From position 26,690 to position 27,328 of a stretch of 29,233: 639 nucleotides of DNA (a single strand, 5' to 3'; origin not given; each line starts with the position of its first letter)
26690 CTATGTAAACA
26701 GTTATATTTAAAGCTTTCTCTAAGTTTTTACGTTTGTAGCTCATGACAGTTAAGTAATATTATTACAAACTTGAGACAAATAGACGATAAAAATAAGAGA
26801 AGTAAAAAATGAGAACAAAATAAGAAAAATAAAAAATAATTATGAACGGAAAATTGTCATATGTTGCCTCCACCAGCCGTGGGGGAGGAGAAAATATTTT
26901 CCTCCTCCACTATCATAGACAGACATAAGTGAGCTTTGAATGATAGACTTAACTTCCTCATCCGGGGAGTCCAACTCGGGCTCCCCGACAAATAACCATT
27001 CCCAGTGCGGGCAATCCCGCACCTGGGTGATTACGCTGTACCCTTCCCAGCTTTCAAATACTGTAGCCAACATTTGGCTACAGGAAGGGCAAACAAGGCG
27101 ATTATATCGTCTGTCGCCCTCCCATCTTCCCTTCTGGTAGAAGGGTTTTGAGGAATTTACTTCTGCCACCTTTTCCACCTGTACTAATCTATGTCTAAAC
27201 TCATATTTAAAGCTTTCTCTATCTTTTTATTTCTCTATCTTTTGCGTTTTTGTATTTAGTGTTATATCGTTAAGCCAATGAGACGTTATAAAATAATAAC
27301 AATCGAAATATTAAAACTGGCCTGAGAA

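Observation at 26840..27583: GC-rich island in the right arm: foreign ORFs dropped into native promoter/terminator cassettes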

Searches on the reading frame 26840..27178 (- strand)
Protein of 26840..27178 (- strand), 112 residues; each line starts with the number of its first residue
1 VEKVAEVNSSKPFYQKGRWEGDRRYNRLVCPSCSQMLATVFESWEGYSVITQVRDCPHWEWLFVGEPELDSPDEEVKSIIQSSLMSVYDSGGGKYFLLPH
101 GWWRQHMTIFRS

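Call 6: search_protein_families(library=pfam, proteins=[window:26840-27178:-], max_evalue=1)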
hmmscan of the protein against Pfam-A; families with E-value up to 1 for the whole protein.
window:26840-27178:- (112 aa): 3 families
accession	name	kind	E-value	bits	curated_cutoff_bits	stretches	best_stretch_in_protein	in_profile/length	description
PF23137.1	HVO_0758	-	0.0061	16.8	27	1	24-58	17-47/55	HVO_0758 mu-protein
PF18551.6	TackOD1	-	0.09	12.8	32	1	24-59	121-156/188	Thaumarchaeal output domain 1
PF23208.1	zf_C2H2_ZNF598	-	0.14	12.6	27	1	28-38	6-16/34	ZNF598 C2H2 zinc finger domain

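Call 7: search_protein_families(library=phrogs, proteins=[window:26840-27178:-], max_evalue=1)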
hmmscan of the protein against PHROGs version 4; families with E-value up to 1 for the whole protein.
window:26840-27178:- (112 aa): 2 families
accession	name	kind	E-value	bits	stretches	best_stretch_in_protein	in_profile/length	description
phrog_23625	-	unknown function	0.011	16.7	1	50-81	15-47/57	-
phrog_21667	-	unknown function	0.099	13.5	1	15-95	56-133/218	-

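Call 8: search_dna_similar(query=window:26840-27178:-, collection=phages, mode=protein, max_evalue=10)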
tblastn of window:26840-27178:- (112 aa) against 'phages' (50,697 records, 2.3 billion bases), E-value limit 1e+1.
Records with a match: 2; places in all: 2; records where one place covers at least 80% of the query: 0.
Best place of each record, by identity: <60% 2.
By first word of the organism name: Vibrio 2.
By host as written in the record: Vibrio cholerae O1 El Tor 2.
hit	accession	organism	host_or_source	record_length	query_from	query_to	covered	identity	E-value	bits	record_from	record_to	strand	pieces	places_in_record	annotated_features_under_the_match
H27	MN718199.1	Vibrio phage vB_VchM_Kuja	Vibrio cholerae O1 El Tor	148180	45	66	20%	50.0%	7e+0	32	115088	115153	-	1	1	helicase protein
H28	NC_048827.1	Vibrio phage vB_VchM_Kuja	Vibrio cholerae O1 El Tor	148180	45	66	20%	50.0%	7e+0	32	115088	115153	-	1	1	DNA helicase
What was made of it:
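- In the rudivirus the gene is dispensable at genus level, being absent from SIRV1-11 (call 8).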

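Call 9: find_homologous_proteins(query=window:26840-27178:-, max_evalue=0.01)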
Query window:26840-27178:- (112 aa): 7 proteins with E <= 0.01 among 7 candidates.
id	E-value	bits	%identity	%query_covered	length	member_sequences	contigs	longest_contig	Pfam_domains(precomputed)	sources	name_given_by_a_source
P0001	1.3e-73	263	99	100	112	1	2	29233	-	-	-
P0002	5.3e-61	222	83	100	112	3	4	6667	-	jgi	-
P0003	9.7e-60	218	82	100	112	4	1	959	-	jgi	-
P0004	1.4e-56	208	75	100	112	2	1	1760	-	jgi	-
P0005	2.5e-53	197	72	97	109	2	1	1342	-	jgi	-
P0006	5.3e-51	190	66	100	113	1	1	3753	-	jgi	jgi:hypothetical protein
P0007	8.6e-51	189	71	97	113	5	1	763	-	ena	-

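Call 11: find_encoding_contigs(protein=P0002, flank=7000, max_places=6)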
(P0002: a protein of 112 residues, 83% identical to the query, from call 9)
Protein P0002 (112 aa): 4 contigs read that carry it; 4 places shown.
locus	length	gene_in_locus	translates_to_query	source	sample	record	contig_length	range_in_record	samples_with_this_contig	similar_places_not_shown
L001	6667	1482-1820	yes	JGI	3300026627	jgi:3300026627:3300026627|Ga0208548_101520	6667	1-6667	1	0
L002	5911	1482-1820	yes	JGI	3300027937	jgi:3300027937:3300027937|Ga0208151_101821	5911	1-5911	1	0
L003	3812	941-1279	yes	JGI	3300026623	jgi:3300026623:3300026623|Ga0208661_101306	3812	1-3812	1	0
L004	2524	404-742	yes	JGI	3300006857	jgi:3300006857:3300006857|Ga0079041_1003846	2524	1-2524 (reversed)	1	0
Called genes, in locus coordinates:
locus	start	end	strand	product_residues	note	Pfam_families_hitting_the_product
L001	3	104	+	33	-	?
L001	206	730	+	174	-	-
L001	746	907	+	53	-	-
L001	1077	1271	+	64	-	-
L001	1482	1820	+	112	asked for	-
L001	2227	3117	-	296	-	-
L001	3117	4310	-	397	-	-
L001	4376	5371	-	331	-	PF00534:Glycos_transf_1 (weak), PF13692:Glyco_trans_1_4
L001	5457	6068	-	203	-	-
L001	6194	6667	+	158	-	?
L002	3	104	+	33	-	?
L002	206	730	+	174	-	-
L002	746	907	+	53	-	-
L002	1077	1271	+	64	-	-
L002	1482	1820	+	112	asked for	-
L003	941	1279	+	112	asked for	-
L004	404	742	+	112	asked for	-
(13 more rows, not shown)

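Call 12: find_encoding_contigs(protein=P0006, flank=5000, max_places=4)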
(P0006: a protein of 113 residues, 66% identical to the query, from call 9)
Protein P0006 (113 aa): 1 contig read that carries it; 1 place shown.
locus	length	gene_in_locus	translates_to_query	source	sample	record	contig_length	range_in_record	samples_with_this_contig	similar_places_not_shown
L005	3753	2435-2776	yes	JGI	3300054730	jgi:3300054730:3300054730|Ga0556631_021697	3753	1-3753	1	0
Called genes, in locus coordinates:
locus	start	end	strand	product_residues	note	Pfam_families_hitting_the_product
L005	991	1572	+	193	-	-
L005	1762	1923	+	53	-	-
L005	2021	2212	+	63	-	-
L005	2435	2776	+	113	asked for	-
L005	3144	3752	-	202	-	?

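Call 17: find_related_loci(query=A1, collection=viral_contigs, flank=10000)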
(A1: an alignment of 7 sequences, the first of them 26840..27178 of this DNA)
Query A1 (112 aa) in viral_contigs; peptide patterns used: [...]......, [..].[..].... (x = any residue, [..] = any of these).
40 stretches matched a pattern, but none encodes a relative of the query by tblastn (E <= 1e-3).
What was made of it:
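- Tried and rejected: None found in IMG/VR either (call 17).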

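Call 18: find_related_loci(query=A1, collection=genome_contigs, flank=5000)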
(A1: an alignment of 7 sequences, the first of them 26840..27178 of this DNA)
Query A1 (112 aa) in genome_contigs; peptide patterns used: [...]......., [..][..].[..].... (x = any residue, [..] = any of these).
16 stretches matched a pattern, but none encodes a relative of the query by tblastn (E <= 1e-3).
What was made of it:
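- Tried and rejected: Cellular donor: none found in one genome per GTDB species (call 18).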

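Call 19: find_related_loci(query=A1, collection=metagenome_contigs, flank=10000)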
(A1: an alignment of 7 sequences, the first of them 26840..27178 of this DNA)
Query A1 (112 aa) in metagenome_contigs; peptide patterns used: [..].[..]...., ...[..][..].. (x = any residue, [..] = any of these).
545 stretches matched a pattern; 9 encode a relative of the query (tblastn E <= 1e-3); 9 distinct loci.
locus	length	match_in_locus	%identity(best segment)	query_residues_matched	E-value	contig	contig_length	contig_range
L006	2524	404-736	83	1-111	4e-64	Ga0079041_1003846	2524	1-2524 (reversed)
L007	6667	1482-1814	83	1-111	1e-63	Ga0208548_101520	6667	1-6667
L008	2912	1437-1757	83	1-111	2e-61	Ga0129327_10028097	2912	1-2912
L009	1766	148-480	74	1-111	1e-60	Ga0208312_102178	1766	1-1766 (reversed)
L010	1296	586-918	70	1-111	3e-60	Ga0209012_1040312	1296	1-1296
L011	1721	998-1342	71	1-111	3e-57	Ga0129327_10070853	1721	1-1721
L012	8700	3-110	83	76-111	1e-18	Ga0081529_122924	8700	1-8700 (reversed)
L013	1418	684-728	87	51-65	3e-6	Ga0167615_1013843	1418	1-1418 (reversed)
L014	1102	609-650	86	52-65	6e-6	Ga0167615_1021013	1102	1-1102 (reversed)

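Call 28: search_protein_representatives(alignment_id=A1)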
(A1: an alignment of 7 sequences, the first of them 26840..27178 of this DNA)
Query: 7 sequences, 112 profile positions. Proteins with E-value up to 0.001 (for the whole library): 5; up to 1e-10: 2; up to 1e-30: 1. The best 5 are listed.
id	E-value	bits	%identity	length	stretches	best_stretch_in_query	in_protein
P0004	1.5e-64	231.1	-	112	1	1-112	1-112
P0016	9.0e-13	64.4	-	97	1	26-101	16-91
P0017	2.3e-06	43.7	-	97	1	28-107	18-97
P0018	1.1e-04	38.3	-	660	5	42-71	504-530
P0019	7.6e-04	35.6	-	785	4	39-72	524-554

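Call 31: find_homologous_proteins(query=A3, max_evalue=0.01)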
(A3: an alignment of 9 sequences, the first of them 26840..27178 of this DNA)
Query A3 (9 sequences) (112 aa, profile of the alignment): 48 proteins with E <= 0.01 among 1464 candidates.
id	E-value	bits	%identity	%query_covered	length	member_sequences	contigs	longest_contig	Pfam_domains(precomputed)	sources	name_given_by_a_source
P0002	2.4e-59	216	83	100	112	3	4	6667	-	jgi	-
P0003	1.5e-57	210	82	100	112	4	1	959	-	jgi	-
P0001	3.8e-57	209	99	100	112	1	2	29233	-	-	-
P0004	1.2e-56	207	75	100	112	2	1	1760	-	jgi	-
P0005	6.9e-56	205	72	97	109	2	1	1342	-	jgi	-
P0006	4.0e-55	202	66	100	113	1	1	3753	-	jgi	jgi:hypothetical protein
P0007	9.1e-54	198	71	97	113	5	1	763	-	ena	-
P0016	6.1e-33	131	43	71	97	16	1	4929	-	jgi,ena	-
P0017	9.8e-32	127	32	71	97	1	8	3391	-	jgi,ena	-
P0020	6.6e-28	115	47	65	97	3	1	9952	-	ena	-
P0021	1.1e-27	114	42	67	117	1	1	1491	-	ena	-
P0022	8.4e-27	111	47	64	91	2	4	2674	-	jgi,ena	-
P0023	9.6e-27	111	44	64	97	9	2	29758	-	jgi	-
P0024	1.2e-26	110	41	65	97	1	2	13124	-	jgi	jgi:hypothetical protein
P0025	1.9e-26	110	40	71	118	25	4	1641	-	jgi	-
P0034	2.6e-24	103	37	71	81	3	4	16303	-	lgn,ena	-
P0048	2.1e-21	94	39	63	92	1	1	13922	-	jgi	jgi:hypothetical protein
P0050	4.0e-21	93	35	73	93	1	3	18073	-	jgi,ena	-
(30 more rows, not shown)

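Call 32: predict_structure(alignment_id=A1)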
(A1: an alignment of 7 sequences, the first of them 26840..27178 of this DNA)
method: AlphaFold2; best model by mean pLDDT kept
length: 112 residues; sequences in the alignment: 7
mean_pLDDT: 85.0   pTM: 0.74
mean pLDDT of the five models: 85.0, 78.6, 77.7, 77.2, 76.5
residues with pLDDT >= 90: 69; 70-90: 28; 50-70: 4; < 50: 11
segments of 3 or more residues with pLDDT < 50: 1-8, 110-112
pLDDT, mean of each block of 10 residues (from residue 1): 45 93 94 94 89 92 92 91 89 91 73 41
secondary structure, 60 per line:
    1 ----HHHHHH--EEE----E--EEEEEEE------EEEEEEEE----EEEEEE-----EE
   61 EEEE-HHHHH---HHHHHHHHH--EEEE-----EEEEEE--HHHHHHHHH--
elements in order: H5-10 E13-15 E23-29 E36-43 E48-53 E59-64 H66-70 H74-82 E85-88 E94-99 H102-110
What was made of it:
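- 26840..27178 (-): 112-aa gene with a GTG start. It encodes a small protein with a conserved CxxC...CxH zinc-ribbon-like motif, from a new family. 48.4% GC, GC3 0.52. AF2 pLDDT 85 (call 32).
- On Zinc ribbon: In the AF2 model they lie between strands 23-29/36-43 and 48-53/59-64 (call 32).
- AF2 gives a confident model (call 32).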

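Call 34: find_encoding_contigs(protein=P0023, flank=10000, max_places=2)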
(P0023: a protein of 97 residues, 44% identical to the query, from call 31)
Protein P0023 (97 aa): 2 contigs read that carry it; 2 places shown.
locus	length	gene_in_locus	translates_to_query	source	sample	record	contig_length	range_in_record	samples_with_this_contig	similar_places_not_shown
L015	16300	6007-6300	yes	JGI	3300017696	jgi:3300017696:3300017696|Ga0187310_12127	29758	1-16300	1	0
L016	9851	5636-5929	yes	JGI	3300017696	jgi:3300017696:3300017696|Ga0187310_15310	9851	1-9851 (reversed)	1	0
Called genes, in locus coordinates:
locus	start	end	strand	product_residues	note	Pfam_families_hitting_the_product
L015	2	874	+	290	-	?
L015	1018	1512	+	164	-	-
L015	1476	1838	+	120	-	PF07118:DUF1374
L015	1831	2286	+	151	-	-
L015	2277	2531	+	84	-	-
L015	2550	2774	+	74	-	-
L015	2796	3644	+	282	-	-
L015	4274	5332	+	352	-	-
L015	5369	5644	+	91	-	-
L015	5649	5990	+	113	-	PF01402:RHH_1 (weak)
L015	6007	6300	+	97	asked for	-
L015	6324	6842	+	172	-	-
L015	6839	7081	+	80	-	-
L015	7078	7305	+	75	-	-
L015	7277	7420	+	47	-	-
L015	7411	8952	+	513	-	PF00004:AAA, PF07728:AAA_5 (weak)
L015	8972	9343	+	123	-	-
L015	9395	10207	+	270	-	-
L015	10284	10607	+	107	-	-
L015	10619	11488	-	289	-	PF27344:MJECL34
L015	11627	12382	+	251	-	-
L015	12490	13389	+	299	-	PF02463:SMC_N (weak), PF11398:DUF2813 (faint), PF13175:AAA_15 (weak), PF13476:AAA_23 (weak), PF13304:AAA_21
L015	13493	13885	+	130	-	-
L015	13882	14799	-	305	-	PF00493:MCM (weak), PF01078:Mg_chelatase (faint), PF07728:AAA_5 (faint)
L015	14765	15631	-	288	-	PF13495:Phage_int_SAM_4, PF02899:Phage_int_SAM_1 (weak), PF00589:Phage_integrase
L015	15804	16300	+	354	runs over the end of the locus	PF02463:SMC_N, PF13175:AAA_15, PF13476:AAA_23, PF13304:AAA_21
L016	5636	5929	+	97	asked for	-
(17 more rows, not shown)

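Call 35: find_encoding_contigs(protein=P0050, flank=10000, max_places=2)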
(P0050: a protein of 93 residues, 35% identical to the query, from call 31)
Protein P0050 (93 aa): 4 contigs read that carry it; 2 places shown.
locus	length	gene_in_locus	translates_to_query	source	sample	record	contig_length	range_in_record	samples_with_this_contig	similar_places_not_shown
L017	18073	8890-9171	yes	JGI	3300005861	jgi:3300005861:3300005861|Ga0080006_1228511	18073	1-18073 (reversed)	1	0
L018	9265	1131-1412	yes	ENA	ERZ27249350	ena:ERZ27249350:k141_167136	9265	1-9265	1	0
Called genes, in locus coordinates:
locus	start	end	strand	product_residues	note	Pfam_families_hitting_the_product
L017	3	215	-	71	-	?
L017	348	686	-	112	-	-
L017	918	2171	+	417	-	-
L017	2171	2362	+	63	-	-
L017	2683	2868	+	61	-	-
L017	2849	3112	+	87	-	-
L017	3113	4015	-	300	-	-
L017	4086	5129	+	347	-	-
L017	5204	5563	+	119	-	-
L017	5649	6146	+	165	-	-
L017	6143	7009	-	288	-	-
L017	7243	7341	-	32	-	-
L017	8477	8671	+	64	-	-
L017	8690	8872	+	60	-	-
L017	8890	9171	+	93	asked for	-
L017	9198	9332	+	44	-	-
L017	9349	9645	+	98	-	-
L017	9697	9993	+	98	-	-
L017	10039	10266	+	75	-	-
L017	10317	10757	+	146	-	-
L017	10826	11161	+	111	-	-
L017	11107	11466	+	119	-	-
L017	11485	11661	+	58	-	-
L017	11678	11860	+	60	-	-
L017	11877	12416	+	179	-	-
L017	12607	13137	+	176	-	-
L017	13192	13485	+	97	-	-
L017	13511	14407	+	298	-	-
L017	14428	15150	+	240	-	-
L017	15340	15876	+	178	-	-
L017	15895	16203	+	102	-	PF07118:DUF1374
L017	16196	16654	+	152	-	-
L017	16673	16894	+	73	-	-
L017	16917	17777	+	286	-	-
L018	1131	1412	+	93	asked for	-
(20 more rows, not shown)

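Call 36: search_dna_similar(query=P0023, collection=phages, mode=protein, max_evalue=0.1, max_rows=30)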
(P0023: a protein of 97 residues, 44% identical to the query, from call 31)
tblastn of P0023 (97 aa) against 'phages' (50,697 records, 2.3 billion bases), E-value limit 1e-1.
No match.

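Call 37: fold_search(model_id=the predicted structure, library=pdb)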
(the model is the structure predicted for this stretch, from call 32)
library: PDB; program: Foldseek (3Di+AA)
matches with E <= 10: 712; with E <= 0.001: 0
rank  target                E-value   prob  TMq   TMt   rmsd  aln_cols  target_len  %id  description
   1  5kta                  8.0e-02  0.51  0.26  0.18  11.5       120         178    8  Apo FdhC- a nucleotide-linked sugar GNAT (released 2016-07-27)
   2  6ee1_D                1.2e-01  0.38  0.26  0.07  12.7       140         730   13  Crystal structure of Mycobacterium tuberculosis ICL2 in complex with acetyl-CoA (released 2019-08-14)
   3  6edz_A                1.4e-01  0.35  0.25  0.07  12.7       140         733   13  Crystal structure of Mycobacterium tuberculosis ICL2 in complex with acetyl-CoA, form I (released 2019-08-14)
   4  6ee1_C                1.5e-01  0.35  0.26  0.07  12.4       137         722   13  Crystal structure of Mycobacterium tuberculosis ICL2 in complex with acetyl-CoA (released 2019-08-14)
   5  6edz_C                1.7e-01  0.28  0.25  0.07  12.7       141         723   13  Crystal structure of Mycobacterium tuberculosis ICL2 in complex with acetyl-CoA, form I (released 2019-08-14)
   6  6edz_D                1.8e-01  0.30  0.25  0.07  12.7       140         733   13  Crystal structure of Mycobacterium tuberculosis ICL2 in complex with acetyl-CoA, form I (released 2019-08-14)
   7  6edz_B                1.9e-01  0.30  0.25  0.07  12.6       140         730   13  Crystal structure of Mycobacterium tuberculosis ICL2 in complex with acetyl-CoA, form I (released 2019-08-14)
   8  6ee1_B                2.7e-01  0.25  0.25  0.07  12.7       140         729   13  Crystal structure of Mycobacterium tuberculosis ICL2 in complex with acetyl-CoA (released 2019-08-14)
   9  3c0h_A                4.7e-01  0.18  0.20  0.10  10.4       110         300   10  CASK CaM-Kinase Domain- AMPPNP complex, P1 form (released 2008-04-29)
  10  4jbp                  5.8e-01  0.15  0.27  0.15  11.7       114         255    9  Novel Aurora kinase inhibitors reveal mechanisms of HURP in nucleation of centrosomal and kinetochore microtubules (released 2013-06-05)
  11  8z5r_C                5.8e-01  0.12  0.20  0.08  11.1       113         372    9  human phosphorylase kinase alpha/gamma/delta subcomplex - phosphorylation and Ca2+ bound state (released 2025-04-23)
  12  5ktc                  6.5e-01  0.25  0.29  0.19  11.4       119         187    8  FdhC with bound products: Coenzyme A and 3-[(R)-3-hydroxybutanoylamino]-3,6-dideoxy-d-galactose (released 2016-07-27)
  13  8rqa                  6.9e-01  0.16  0.20  0.09  10.3        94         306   11  Crystal structure of CRBN-midi in complex with Lenalidomide (released 2024-09-25)
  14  8q6u_A                7.3e-01  0.18  0.28  0.20  10.9       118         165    8  Crystal structure of a double mutant acetyltransferase from Bacillus cereus species. (released 2024-03-06)
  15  1tuy_A                7.3e-01  0.09  0.20  0.07  14.4        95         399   14  Acetate Kinase complexed with ADP, AlF3 and acetate (released 2005-01-11)
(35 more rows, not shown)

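Call 41: fold_search(model_id=the predicted structure, library=viral)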
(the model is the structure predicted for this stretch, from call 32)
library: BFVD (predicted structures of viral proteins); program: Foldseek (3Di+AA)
matches with E <= 10: 563; with E <= 0.001: 1
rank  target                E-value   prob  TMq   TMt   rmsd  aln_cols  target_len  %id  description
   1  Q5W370                5.1e-04  1.00  0.54  0.67   3.8        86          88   17  Uncharacterized protein [Sulfolobus islandicus rod-shaped virus 1]
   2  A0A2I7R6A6            7.0e-02  0.89  0.35  0.29  10.5       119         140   14  (no name in the UniProt tables at hand)
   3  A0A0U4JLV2            1.1e-01  0.54  0.27  0.23  11.7       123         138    8  (no name in the UniProt tables at hand)
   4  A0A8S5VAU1            1.8e-01  0.33  0.28  0.15  14.0       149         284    9  Putative D-alanine N-acetyltransferase [Siphoviridae sp. ct0vA12]
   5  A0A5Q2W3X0            2.0e-01  0.63  0.34  0.23  14.4       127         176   10  (no name in the UniProt tables at hand)
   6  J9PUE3                2.1e-01  0.38  0.31  0.25  12.8       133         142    7  Uncharacterized protein [Bacillus phage BCD7]
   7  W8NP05                2.4e-01  0.57  0.33  0.27  13.7       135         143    9  Uncharacterized protein [Microbacterium phage vB_MoxS-ISF9]
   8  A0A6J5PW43            2.4e-01  0.47  0.34  0.28  13.2       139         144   12  NAT_SF domain containing protein [uncultured Caudovirales phage]
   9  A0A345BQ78            2.6e-01  0.54  0.35  0.31  14.1       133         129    8  (no name in the UniProt tables at hand)
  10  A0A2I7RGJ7            2.8e-01  0.97  0.33  0.56   4.6        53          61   15  (no name in the UniProt tables at hand)
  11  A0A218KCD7            3.7e-01  0.28  0.27  0.27  13.5       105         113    8  (no name in the UniProt tables at hand)
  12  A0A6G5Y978            3.9e-01  0.33  0.26  0.29  11.4        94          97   14  (no name in the UniProt tables at hand)
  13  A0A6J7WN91            4.1e-01  0.51  0.31  0.35   9.3        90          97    7  NAT_SF domain containing protein [uncultured Caudovirales phage]
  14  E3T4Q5                4.1e-01  0.15  0.25  0.12  11.6       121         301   12  Protein kinase domain-containing protein [Cafeteria roenbergensis virus (strain BV-PW1)]
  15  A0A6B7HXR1            5.4e-01  0.25  0.25  0.11  10.3        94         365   13  Uncharacterized protein [Vibrio phage vB_VpaP_MGD2]
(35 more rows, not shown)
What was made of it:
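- On AcrID1 family: The best BFVD match is an uncharacterised 88-aa SIRV1 protein, Q5W370 (E = 5e-4, TM 0.54/0.67; call 41).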

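Call 50: search_protein_families(library=phrogs, proteins=[L017:918-2171:+, L017:3113-4015:-, L017:4086-5129:+, L017:6143-7009:-, L017:13511-14407:+, L017:14428-15150:+, L017:16917-17777:+, L017:11877-12416:+, L017:12607-13137:+, L017:15340-15876:+], max_evalue=0.001)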
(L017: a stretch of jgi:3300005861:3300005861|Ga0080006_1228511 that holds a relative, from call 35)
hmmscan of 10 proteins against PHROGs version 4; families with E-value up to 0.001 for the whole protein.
L017:918-2171:+ (417 aa): 0 families

L017:3113-4015:- (300 aa): 2 families
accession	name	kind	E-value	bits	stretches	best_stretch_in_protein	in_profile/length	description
phrog_896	-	unknown function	4.6e-09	37.8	0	110-134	28-53/72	-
phrog_18151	-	unknown function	0.00061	21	0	45-71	31-57/63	-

L017:4086-5129:+ (347 aa): 3 families
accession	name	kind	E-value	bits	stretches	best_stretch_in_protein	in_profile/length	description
phrog_22032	-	unknown function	7.1e-05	24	0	308-339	20-51/68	-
phrog_37593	-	unknown function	0.00018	22.7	0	271-306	24-59/134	-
phrog_34618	-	tail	0.00058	20.9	0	112-150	62-100/107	baseplate protein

L017:6143-7009:- (288 aa): 0 families

L017:13511-14407:+ (298 aa): 0 families

L017:14428-15150:+ (240 aa): 0 families

L017:16917-17777:+ (286 aa): 0 families

L017:11877-12416:+ (179 aa): 1 family
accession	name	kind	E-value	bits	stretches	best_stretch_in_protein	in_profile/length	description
phrog_13554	-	unknown function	1.4e-68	231.1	1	3-179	2-183/184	-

L017:12607-13137:+ (176 aa): 0 families

L017:15340-15876:+ (178 aa): 0 families
